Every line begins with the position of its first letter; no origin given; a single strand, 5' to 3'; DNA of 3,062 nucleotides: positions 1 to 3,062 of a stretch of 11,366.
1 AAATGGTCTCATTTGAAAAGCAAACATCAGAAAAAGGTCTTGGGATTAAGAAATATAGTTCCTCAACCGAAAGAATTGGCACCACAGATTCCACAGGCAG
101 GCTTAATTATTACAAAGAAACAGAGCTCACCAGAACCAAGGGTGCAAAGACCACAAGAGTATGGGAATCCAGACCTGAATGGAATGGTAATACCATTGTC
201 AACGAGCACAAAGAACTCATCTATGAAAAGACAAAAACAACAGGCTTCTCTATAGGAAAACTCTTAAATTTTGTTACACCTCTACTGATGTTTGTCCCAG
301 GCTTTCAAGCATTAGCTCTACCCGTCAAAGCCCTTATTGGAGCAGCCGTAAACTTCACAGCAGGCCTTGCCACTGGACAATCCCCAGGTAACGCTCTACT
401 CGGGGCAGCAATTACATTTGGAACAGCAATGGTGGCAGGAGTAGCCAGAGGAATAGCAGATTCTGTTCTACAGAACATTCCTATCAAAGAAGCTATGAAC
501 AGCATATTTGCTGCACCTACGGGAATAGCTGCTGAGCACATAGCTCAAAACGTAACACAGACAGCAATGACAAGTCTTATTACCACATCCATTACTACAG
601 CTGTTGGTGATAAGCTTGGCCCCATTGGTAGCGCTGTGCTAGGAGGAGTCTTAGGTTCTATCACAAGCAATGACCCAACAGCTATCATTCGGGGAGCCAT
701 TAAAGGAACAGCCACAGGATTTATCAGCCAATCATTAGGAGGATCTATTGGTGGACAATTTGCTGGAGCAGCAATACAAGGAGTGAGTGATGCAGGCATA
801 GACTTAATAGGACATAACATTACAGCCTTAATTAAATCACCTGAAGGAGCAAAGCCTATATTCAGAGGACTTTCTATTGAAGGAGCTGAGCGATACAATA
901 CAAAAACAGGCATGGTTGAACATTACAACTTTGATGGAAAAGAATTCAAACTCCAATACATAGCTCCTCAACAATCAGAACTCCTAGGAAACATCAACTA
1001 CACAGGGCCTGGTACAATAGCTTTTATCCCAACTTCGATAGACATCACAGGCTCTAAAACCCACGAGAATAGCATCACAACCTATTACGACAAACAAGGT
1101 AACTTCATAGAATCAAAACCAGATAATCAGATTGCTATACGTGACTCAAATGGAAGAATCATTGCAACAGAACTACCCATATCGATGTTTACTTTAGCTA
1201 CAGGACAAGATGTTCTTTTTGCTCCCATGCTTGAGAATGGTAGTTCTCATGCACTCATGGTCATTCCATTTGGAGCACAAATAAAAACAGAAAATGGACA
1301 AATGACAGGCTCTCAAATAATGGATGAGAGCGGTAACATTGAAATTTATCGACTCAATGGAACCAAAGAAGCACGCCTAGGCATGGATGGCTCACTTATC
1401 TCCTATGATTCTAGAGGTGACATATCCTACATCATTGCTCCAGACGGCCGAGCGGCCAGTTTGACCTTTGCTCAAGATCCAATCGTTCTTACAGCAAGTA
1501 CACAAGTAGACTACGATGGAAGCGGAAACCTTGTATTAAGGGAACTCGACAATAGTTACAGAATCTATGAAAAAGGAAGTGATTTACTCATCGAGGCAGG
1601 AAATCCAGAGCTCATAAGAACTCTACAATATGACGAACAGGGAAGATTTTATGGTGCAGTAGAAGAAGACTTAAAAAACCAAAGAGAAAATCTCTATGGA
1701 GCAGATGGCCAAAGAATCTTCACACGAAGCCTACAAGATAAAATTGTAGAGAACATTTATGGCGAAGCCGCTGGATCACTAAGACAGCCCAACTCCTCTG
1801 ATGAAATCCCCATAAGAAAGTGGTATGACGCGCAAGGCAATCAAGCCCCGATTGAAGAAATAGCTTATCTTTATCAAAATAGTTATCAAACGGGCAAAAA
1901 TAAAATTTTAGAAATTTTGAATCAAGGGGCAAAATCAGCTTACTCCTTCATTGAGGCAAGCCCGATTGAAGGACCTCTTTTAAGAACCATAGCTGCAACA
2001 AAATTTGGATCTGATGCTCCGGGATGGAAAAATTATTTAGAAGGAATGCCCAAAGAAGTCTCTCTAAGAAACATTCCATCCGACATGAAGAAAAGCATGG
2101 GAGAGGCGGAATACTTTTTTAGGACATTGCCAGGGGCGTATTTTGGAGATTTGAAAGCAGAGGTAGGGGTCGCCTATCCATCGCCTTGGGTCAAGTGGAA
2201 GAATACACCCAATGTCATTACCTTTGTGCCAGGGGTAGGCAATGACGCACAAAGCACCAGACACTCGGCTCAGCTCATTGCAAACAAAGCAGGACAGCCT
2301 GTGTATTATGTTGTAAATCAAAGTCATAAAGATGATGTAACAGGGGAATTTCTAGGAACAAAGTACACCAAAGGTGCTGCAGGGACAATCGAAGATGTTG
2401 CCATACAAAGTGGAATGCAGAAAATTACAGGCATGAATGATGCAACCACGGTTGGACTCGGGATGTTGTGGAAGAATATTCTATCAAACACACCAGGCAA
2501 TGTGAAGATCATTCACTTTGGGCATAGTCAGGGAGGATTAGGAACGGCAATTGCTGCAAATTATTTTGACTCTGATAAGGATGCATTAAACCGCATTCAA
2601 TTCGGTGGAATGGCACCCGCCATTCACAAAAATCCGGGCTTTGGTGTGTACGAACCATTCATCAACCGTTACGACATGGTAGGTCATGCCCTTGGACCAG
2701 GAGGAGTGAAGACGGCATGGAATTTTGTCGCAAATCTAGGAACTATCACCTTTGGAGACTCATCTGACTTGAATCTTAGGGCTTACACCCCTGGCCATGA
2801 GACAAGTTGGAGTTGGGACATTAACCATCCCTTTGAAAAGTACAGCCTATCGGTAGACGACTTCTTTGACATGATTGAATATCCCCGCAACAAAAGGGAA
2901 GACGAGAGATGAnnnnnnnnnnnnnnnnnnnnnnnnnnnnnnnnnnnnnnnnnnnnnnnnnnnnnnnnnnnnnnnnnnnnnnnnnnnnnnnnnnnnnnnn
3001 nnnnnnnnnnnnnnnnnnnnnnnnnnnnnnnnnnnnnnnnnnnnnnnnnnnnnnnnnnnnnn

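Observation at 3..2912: Unusual exported toxin-like architecture: signal peptide, glycine-zipper-like hydrophobic region, short YD-repeat tract, lipase-type alpha/beta hydrolase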

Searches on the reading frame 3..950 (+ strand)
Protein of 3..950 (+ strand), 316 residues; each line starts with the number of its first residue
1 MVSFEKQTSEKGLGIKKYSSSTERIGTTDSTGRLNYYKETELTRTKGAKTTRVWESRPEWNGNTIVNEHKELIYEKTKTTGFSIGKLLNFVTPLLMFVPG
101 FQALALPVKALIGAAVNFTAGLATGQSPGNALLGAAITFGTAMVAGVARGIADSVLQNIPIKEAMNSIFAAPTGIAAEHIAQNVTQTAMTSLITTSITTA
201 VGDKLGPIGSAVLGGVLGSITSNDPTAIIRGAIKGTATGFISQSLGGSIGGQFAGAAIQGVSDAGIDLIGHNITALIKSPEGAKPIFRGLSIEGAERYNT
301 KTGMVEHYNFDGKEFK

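Call 12: search_protein_families(library=pfam, proteins=[window:3-950:+], max_evalue=5)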
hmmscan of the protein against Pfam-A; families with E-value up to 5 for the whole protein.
window:3-950:+ (316 aa): 1 family
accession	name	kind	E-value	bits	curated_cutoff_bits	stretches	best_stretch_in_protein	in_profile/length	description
PF09629.16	YorP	-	0.0091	16.6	25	1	10-48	29-67/71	YorP protein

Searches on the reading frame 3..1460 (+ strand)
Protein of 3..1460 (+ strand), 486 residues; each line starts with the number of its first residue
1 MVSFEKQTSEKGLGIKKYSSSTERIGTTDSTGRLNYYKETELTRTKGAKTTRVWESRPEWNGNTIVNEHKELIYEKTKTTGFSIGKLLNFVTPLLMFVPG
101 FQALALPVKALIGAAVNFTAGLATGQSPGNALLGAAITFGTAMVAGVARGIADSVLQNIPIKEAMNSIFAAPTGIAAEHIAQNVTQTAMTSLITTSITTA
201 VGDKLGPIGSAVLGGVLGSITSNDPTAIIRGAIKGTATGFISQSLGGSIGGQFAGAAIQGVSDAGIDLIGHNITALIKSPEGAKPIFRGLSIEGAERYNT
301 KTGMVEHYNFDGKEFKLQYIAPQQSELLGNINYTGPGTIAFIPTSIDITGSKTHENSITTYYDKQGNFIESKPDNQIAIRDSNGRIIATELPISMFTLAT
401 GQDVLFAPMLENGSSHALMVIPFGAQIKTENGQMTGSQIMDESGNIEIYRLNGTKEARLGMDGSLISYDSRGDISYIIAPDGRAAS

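Call 22: find_related_loci(query=A1, collection=genome_contigs, flank=8000)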
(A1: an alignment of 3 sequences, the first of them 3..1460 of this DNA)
Query A1 (486 aa) in genome_contigs; peptide patterns used: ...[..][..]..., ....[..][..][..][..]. (x = any residue, [..] = any of these).
78 stretches matched a pattern, but none encodes a relative of the query by tblastn (E <= 1e-3).

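Call 57: find_related_loci(query=A1, collection=viral_contigs, flank=6000)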
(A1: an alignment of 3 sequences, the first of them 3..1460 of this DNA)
Query A1 (486 aa) in viral_contigs; peptide patterns used: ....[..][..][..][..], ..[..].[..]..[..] (x = any residue, [..] = any of these).
45 stretches matched a pattern, but none encodes a relative of the query by tblastn (E <= 1e-3).

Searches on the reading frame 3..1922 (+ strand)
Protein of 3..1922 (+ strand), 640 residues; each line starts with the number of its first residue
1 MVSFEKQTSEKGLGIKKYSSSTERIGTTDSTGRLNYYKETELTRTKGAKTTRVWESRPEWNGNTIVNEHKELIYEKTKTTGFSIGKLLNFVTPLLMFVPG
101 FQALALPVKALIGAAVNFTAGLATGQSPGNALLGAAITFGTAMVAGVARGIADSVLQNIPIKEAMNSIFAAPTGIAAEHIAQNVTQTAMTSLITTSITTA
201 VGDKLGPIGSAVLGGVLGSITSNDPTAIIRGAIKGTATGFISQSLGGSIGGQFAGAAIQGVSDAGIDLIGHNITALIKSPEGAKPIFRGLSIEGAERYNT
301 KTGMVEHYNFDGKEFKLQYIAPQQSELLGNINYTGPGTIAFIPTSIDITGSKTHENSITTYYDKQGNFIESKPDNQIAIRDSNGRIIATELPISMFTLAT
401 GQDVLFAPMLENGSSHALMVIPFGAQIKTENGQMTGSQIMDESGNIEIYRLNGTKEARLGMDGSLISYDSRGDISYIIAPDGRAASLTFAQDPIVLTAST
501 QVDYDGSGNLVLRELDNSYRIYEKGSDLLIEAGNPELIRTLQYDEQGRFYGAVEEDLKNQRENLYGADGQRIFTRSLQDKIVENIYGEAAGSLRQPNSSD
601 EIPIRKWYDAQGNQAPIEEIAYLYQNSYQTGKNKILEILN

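Call 73: predict_structure(alignment_id=A3)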
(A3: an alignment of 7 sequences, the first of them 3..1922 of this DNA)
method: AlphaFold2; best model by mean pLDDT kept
length: 640 residues; sequences in the alignment: 7
mean_pLDDT: 53.0   pTM: 0.37
mean pLDDT of the five models: 53.0, 51.2, 49.0, 48.7, 45.6
residues with pLDDT >= 90: 5; 70-90: 162; 50-70: 116; < 50: 357
segments of 3 or more residues with pLDDT < 50: 1-7, 9-16, 77-137, 140-229, 231-233, 235-257, 334-343, 480-482, 489-493, 496-502, 504-510, 515-519, 523-640
pLDDT, mean of each block of 10 residues (from residue 1): 43 44 71 75 60 75 71 55 35 31 38 43 39 48 46 39 37 35 34 26 34 35 43 46 41 46 52 63 62 77 84 82 82 46 64 86 88 79 73 59 74 71 69 70 75 73 67 62 51 48 47 51 45 37 40 34 33 30 33 40 40 42 46 32
secondary structure, 60 per line:
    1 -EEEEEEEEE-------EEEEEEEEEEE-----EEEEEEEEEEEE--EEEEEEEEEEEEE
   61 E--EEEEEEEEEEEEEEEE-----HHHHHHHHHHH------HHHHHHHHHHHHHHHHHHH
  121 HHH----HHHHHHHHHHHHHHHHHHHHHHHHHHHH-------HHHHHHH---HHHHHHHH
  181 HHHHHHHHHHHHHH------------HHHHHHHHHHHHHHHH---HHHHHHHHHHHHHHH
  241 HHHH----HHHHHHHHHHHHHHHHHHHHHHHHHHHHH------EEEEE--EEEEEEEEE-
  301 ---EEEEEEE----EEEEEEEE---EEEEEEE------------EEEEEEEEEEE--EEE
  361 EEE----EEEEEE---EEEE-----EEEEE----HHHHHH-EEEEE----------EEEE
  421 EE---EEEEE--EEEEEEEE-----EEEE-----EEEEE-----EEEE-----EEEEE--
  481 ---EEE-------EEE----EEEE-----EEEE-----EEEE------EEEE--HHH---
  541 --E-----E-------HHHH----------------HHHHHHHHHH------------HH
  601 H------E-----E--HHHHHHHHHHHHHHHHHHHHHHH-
elements in order (helices of 4 or more, strands of 3 or more residues): E2-10 E18-28 E34-45 E48-61 E64-79 H85-95 H102-123 H128-155 H163-169 H173-194 H207-222 H226-244 H249-277 E284-288 E291-299 E304-310 E315-322 E326-332 E345-355 E358-363 E368-373 E377-380 E386-390 H395-400 E402-406 E417-422 E426-430 E433-440 E446-449 E455-459 E465-468 E474-478 E484-486 E494-496 E501-504 E510-513 E519-522 E529-532 H557-560 H577-586 H617-639
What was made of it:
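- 3..239 (+): N-terminal beta-hairpin segment (ORF aa 1-79), conserved in all family members. It is YD-like (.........). AF2 model strands 2-79 with pLDDT 60-75 (call 73).
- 255..833 (+): Conserved hydrophobic, Gly/Ala-zipper-rich helical module (ORF aa 85-277). It has two or three strongly hydrophobic helices followed by amphipathic Gly-rich helices. Inferred to be the membrane-insertion or translocation module. AF2 predicts helices, though at pLDDT below 50 (call 73).
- On Rhs family proteins: Only about 350 aa of beta-hairpin (ORF aa 1-79 and about 284-560) in the AF2 model (call 73).
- The model of the hydrophobic module is low-confidence (pLDDT below 50, call 73).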

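Call 75: fold_search(model_id=the predicted structure, library=pdb)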
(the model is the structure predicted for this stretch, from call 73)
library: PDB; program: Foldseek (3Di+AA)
matches with E <= 10: 521; with E <= 0.001: 3
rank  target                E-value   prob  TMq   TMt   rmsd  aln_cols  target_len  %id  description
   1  7pq5                  5.2e-05  0.97  0.09  0.06  24.1       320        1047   13  Photorhabdus laumondii T6SS-associated Rhs protein carrying the Tre23 toxin domain (released 2021-12-01)
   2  8cp6_B                1.9e-04  0.95  0.10  0.07  23.8       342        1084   11  Type six secretion system exported effector 5 (Tse5) (released 2023-12-06)
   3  9p3g_A                7.9e-04  0.89  0.09  0.12  19.2       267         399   12  Structure of M. thermoresistible Rv3035 (released 2026-03-04)
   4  4ld1                  1.7e-03  1.00  0.13  0.41  11.3       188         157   13  Structural analysis of the microcephaly protein CPAP G-box domain suggests a role in centriole elongation. (released 2013-09-04)
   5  7peq_AG               1.7e-03  0.89  0.10  0.17  22.8       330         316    9  Model of the outer rings of the human nuclear pore complex (released 2021-10-20)
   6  9sob_Q                2.5e-03  0.89  0.10  0.15  23.0       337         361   11  Structural Model of the Nuclear Pore Complex in Arabidopsis thaliana (released 2025-11-05)
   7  3fgb_B                2.5e-03  0.66  0.08  0.13  20.3       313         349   13  Crystal structure of the Q89ZH8_BACTN protein from Bacteroides thetaiotaomicron. Northeast Structural Genomics Consort (released 2008-12-23)
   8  4bxr_A                2.9e-03  1.00  0.14  0.36  12.3       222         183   13  Structure of the wild-type TCP10 domain of Danio rerio CPAP in complex with a peptide of Danio rerio STIL (released 2013-09-25)
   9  8bd7_S                3.8e-03  0.82  0.11  0.07  21.4       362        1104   10  IFTB1 subcomplex of anterograde Intraflagellar transport trains (Chlamydomonas reinhardtii) (released 2023-01-11)
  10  4zb4_B                3.8e-03  0.77  0.10  0.15  22.2       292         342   10  Spliceosome component (released 2016-09-14)
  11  4bxq                  4.5e-03  1.00  0.13  0.40  12.2       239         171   12  Structure of the E1021V mutant of the TCP10 domain of Danio rerio CPAP (released 2013-09-25)
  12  9saf_A                5.7e-03  0.72  0.09  0.08  21.5       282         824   10  Ternary PROTAC-mediated complex of BRD4-BD1/CRBN/DDB1 and JQ1-AcQ bifunctional degrader (released 2025-10-01)
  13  9oty_A                6.6e-03  0.75  0.10  0.09  20.6       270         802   11  DDB1-CRBN with CK1 alpha, SB-405483, and DEG-47: composite map and model submission (released 2025-11-19)
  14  4gm8_B                7.3e-03  0.89  0.11  0.19  20.4       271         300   11  Crystal structure of human WD repeat domain 5 with compound MM-102 (released 2013-07-31)
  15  8g66_A                8.5e-03  0.69  0.10  0.09  21.0       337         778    8  Structure with SJ3149 (released 2023-12-13)
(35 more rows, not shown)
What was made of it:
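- On Rhs family proteins: Foldseek matches to Rhs shells have TM-scores near 0.1 (call 75).
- Tse5 is among the top Foldseek hits, though through its Rhs shell (call 75).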

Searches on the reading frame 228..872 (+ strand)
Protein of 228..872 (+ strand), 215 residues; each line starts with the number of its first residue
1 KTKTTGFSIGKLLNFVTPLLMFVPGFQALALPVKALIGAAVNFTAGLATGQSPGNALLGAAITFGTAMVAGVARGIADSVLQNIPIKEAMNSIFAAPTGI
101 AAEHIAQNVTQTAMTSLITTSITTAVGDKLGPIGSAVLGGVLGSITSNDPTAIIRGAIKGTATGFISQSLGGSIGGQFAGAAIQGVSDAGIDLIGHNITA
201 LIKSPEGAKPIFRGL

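Call 86: search_solved_structures(query=window:228-872:+, max_evalue=10, show_alignments=3)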
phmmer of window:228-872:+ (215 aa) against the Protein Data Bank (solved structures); distinct sequences matched with E-value up to 10: 2.
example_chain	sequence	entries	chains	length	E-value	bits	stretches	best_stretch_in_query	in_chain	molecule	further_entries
7ar9_z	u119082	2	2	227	0.44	13.8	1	115-200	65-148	CA3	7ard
3ij3_A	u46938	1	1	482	0.54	13.5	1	27-180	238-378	Cytosol aminopeptidase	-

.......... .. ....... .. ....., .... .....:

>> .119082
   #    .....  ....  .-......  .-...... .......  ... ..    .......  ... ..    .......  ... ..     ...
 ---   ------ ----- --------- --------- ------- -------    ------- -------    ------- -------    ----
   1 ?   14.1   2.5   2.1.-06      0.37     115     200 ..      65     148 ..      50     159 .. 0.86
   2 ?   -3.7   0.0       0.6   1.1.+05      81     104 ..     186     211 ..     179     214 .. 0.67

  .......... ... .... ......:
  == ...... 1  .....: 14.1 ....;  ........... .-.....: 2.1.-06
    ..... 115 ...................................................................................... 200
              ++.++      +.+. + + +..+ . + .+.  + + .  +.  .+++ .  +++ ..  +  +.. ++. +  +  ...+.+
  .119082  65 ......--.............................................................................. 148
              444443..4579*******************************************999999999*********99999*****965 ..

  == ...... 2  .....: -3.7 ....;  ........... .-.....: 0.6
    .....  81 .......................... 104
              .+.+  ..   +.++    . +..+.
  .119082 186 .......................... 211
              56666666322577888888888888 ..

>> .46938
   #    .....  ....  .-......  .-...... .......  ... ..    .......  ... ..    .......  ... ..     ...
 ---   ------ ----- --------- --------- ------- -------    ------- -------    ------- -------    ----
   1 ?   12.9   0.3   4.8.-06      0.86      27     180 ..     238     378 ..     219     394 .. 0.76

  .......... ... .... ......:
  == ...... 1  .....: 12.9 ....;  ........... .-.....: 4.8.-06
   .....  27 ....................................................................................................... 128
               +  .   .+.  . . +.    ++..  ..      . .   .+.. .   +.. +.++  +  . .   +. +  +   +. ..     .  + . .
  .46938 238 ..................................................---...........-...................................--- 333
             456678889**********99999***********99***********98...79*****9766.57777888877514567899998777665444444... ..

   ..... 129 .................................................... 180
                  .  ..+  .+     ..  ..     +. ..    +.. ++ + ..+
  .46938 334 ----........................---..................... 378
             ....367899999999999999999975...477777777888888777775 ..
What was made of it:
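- There is no sequence similarity to solved pore-formers (call 86).
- Tried and rejected: Hydrophobic module against PDB: no meaningful match (call 86).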

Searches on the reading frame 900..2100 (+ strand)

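Call 12: search_protein_families(library=pfam, proteins=[window:900-2100:+], max_evalue=5)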
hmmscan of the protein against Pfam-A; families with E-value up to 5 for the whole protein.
window:900-2100:+ (400 aa): 2 families
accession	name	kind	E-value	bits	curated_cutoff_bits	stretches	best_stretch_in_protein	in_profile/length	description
PF10049.14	DUF2283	-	0.14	12.8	23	1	167-212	2-41/49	Protein of unknown function (DUF2283)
PF05593.20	RHS_repeat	-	0.38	11.7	22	0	240-249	18-27/38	RHS Repeat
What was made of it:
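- On Rhs family proteins: Window middle region: 11.7 bits, E 0.38, below the 22-bit cut-off (call 12).
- Checked: Pfam RHS_repeat is not significant (11.7 bits, E 0.38, call 12).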

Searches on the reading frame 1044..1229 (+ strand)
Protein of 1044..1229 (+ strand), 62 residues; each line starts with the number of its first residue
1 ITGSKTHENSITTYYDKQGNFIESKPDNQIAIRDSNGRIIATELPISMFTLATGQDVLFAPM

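Call 90: find_related_loci(query=A4, collection=metagenome_contigs, flank=8000)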
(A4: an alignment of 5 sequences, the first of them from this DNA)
Query A4 (62 aa) in metagenome_contigs; peptide patterns used: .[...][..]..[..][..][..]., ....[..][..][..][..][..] (x = any residue, [..] = any of these).
83 stretches matched a pattern, but none encodes a relative of the query by tblastn (E <= 1e-3).

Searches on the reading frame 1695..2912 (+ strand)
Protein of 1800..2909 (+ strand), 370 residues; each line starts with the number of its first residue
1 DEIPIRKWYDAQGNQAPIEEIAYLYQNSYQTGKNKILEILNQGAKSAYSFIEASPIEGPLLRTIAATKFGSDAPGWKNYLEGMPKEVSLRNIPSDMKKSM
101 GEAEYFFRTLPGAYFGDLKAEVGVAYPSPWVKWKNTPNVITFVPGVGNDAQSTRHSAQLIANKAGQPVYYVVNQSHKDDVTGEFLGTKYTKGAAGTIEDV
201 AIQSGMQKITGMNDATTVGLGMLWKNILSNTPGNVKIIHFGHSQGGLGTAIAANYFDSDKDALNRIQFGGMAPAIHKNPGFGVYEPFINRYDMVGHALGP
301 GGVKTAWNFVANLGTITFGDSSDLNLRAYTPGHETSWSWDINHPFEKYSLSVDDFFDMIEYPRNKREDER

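Call 12: search_protein_families(library=pfam, proteins=[window:1950-2912:+], max_evalue=5)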
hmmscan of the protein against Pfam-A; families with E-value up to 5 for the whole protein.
window:1950-2912:+ (320 aa): 0 families

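Call 13: search_solved_structures(query=window:1950-2912:+, max_evalue=10, show_alignments=3)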
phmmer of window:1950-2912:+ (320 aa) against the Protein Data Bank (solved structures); distinct sequences matched with E-value up to 10: 0.

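Call 16: find_homologous_proteins(query=window:1800-2909:+, max_evalue=0.01)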
Query window:1800-2909:+: 1719 candidates shared short words with the query, none scored E <= 0.01.

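Call 40: search_solved_structures(query=A2, max_evalue=10, show_alignments=3)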
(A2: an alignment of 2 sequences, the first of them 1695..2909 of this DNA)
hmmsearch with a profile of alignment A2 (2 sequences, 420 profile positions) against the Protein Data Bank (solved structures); distinct sequences matched with E-value up to 10: 0.

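Call 41: find_homologous_proteins(query=A2, max_evalue=1)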
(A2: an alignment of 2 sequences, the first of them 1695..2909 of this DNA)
Query A2 (2 sequences): 8000 candidates shared short words with the query, none scored E <= 1.
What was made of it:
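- Tried and rejected: Word-index homologue searches with the C-terminal domain alone and with the 2-sequence profile (calls 16, 41).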

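Call 51: predict_structure(alignment_id=A2)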
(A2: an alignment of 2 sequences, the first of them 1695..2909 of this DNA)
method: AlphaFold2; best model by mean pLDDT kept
length: 405 residues; sequences in the alignment: 2
mean_pLDDT: 31.3   pTM: 0.25
mean pLDDT of the five models: 31.3, 30.1, 29.9, 29.9, 29.2
residues with pLDDT >= 90: 0; 70-90: 0; 50-70: 2; < 50: 403
segments of 3 or more residues with pLDDT < 50: 1-44, 46-51, 53-405
pLDDT, mean of each block of 10 residues (from residue 1): 27 36 30 45 47 46 39 35 33 33 32 31 28 31 32 24 23 29 35 38 34 25 22 24 28 40 43 37 37 40 30 22 24 27 29 24 22 22 27 26 25
secondary structure, 60 per line:
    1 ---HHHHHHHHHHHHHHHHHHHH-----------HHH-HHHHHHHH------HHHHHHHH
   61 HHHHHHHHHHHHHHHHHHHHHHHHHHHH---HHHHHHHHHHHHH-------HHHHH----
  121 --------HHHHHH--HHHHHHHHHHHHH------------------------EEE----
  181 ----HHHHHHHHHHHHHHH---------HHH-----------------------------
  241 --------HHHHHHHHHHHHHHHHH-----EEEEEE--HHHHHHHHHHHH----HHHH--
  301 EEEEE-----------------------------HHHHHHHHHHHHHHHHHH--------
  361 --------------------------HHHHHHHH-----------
elements in order: H4-23 H39-46 H53-88 H92-104 H112-116 H129-134 H137-149 E174-176 H185-199 H249-265 E271-276 H279-290 H295-298 E301-305 H335-352 H387-394

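Call 53: find_related_loci(query=A2, collection=metagenome_contigs, flank=6000)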
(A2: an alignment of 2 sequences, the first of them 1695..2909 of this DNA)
Query A2 (405 aa) in metagenome_contigs; peptide patterns used: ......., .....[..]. (x = any residue, [..] = any of these).
488 stretches matched a pattern, but none encodes a relative of the query by tblastn (E <= 1e-3).
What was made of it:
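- Tried and rejected: Species-representative genomes, JGI metagenomes (two scans) and IMG/VR found none (calls 22, 53, 57, 90).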

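Call 81: fold_search(model_id=the predicted structure, library=pdb)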
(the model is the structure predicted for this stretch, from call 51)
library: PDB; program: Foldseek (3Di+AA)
matches with E <= 10: 85; with E <= 0.001: 0
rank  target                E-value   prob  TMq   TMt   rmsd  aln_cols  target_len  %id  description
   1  2y0c_D                2.3e+00  0.07  0.13  0.12  18.2       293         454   11  BceC mutation Y10S (released 2011-07-27)
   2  2y0c_C                2.8e+00  0.57  0.11  0.10   2.4        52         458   19  BceC mutation Y10S (released 2011-07-27)
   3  2y0e_D                3.3e+00  0.05  0.12  0.11  18.3       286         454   12  BceC and the final step of UGDs reaction (released 2011-07-27)
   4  4nel                  3.4e+00  0.10  0.14  0.23  12.0       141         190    9  Crystal structure of a putative transcriptional regulator from Saccharomonospora viridis in complex with N,N-dimethylmet (released 2013-12-04)
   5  2y0e_B                3.4e+00  0.05  0.12  0.11  18.4       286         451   11  BceC and the final step of UGDs reaction (released 2011-07-27)
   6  6om8_L                3.4e+00  0.05  0.12  0.11  18.8       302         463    7  Caenorhabditis Elegans UDP-Glucose Dehydrogenase in complex with UDP-Xylose (released 2019-05-22)
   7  6om8_J                3.6e+00  0.05  0.12  0.11  17.6       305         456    8  Caenorhabditis Elegans UDP-Glucose Dehydrogenase in complex with UDP-Xylose (released 2019-05-22)
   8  2ia5_D                3.6e+00  0.02  0.11  0.13  22.8       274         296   12  T4 polynucleotide kinase/phosphatase with bound sulfate and magnesium. (released 2007-06-05)
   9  5iit_D                3.8e+00  0.05  0.16  0.18  25.4       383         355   11  Structure of SPX domain of the yeast inorganic polyphophate polymerase Vtc4 crystallized by carrier-driven crystalliza (released 2016-04-27)
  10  3wxm_F                4.0e+00  0.28  0.12  0.13   2.9        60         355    8  Crystal structure of archaeal Pelota and GTP-bound EF1 alpha complex (released 2014-09-03)
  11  3f4a_A                4.2e+00  0.15  0.11  0.24   4.4        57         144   16  Structure of Ygr203w, a yeast protein tyrosine phosphatase of the Rhodanese family (released 2008-11-25)
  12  1on4_MODEL_1_A        4.2e+00  0.11  0.10  0.20   4.2        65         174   22  Solution structure of soluble domain of Sco1 from Bacillus Subtilis (released 2003-11-11)
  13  2y0e_C                4.8e+00  0.28  0.11  0.09   2.7        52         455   21  BceC and the final step of UGDs reaction (released 2011-07-27)
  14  4a7p_B                4.8e+00  0.11  0.15  0.14  10.4       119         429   11  Se-Met derivatized UgdG, UDP-glucose dehydrogenase from Sphingomonas elodea (released 2012-11-21)
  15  2ia5_L                4.8e+00  0.02  0.11  0.14  22.6       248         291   12  T4 polynucleotide kinase/phosphatase with bound sulfate and magnesium. (released 2007-06-05)
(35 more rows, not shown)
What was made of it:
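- On Alpha/beta-hydrolase fold (lipase/esterase): The AF2 model has pLDDT 31, and Foldseek gives nothing below E 2 (calls 51, 81).
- Tried and rejected: Its Foldseek search was meaningless (calls 51, 81).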
